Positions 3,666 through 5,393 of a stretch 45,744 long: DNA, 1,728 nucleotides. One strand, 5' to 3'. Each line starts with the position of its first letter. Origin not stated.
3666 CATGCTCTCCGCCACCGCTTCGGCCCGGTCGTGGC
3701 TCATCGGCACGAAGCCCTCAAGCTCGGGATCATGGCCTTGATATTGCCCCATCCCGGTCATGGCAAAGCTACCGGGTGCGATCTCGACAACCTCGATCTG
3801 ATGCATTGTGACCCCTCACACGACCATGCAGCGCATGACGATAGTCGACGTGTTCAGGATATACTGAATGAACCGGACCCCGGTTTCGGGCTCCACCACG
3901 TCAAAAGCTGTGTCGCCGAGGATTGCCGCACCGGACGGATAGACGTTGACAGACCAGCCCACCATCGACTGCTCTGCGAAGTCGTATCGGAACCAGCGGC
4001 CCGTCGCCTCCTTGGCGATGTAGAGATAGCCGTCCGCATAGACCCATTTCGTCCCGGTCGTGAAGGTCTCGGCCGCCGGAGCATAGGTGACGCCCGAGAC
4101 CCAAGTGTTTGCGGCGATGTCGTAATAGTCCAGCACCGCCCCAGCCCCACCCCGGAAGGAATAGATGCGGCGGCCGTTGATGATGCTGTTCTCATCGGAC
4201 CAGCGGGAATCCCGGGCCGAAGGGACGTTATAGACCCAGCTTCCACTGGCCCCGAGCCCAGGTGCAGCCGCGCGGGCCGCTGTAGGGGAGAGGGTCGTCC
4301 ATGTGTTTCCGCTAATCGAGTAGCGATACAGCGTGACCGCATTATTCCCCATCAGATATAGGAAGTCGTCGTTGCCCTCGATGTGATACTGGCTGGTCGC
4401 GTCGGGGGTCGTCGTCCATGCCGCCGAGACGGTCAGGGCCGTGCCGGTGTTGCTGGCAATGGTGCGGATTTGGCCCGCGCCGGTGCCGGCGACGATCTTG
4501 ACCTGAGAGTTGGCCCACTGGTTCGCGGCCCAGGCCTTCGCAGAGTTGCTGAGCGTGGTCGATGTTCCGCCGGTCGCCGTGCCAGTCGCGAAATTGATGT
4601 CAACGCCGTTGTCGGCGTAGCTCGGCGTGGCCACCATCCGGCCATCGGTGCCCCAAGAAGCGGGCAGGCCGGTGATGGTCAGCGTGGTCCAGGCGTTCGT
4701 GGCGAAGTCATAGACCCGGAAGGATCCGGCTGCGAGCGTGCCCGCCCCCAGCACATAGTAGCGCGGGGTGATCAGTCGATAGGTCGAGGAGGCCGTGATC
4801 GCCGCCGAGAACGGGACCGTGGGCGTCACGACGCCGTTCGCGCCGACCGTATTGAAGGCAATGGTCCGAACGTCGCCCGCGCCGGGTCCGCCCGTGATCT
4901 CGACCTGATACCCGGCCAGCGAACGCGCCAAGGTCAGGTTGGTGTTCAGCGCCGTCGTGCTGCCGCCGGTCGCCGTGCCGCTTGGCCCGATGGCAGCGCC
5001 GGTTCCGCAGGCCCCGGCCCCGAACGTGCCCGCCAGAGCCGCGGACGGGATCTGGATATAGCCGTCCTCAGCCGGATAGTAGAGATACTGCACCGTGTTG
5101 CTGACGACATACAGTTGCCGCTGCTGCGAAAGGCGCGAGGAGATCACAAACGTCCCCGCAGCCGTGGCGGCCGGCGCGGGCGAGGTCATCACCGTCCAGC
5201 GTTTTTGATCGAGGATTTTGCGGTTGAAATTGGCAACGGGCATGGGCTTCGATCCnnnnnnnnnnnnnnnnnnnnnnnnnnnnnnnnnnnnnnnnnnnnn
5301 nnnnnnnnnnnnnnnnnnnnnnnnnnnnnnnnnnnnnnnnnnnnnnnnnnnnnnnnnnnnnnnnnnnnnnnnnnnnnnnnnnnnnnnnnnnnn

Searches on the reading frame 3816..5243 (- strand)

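Call 89: search_protein_families(library=phrogs, proteins=[window:3816-5243:-], max_evalue=0.0001)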
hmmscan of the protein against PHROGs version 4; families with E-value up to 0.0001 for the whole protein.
window:3816-5243:- (475 aa): 1 family
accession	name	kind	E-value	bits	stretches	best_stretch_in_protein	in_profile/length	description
phrog_12615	-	unknown function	4.9e-09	36.8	0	262-340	118-197/290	-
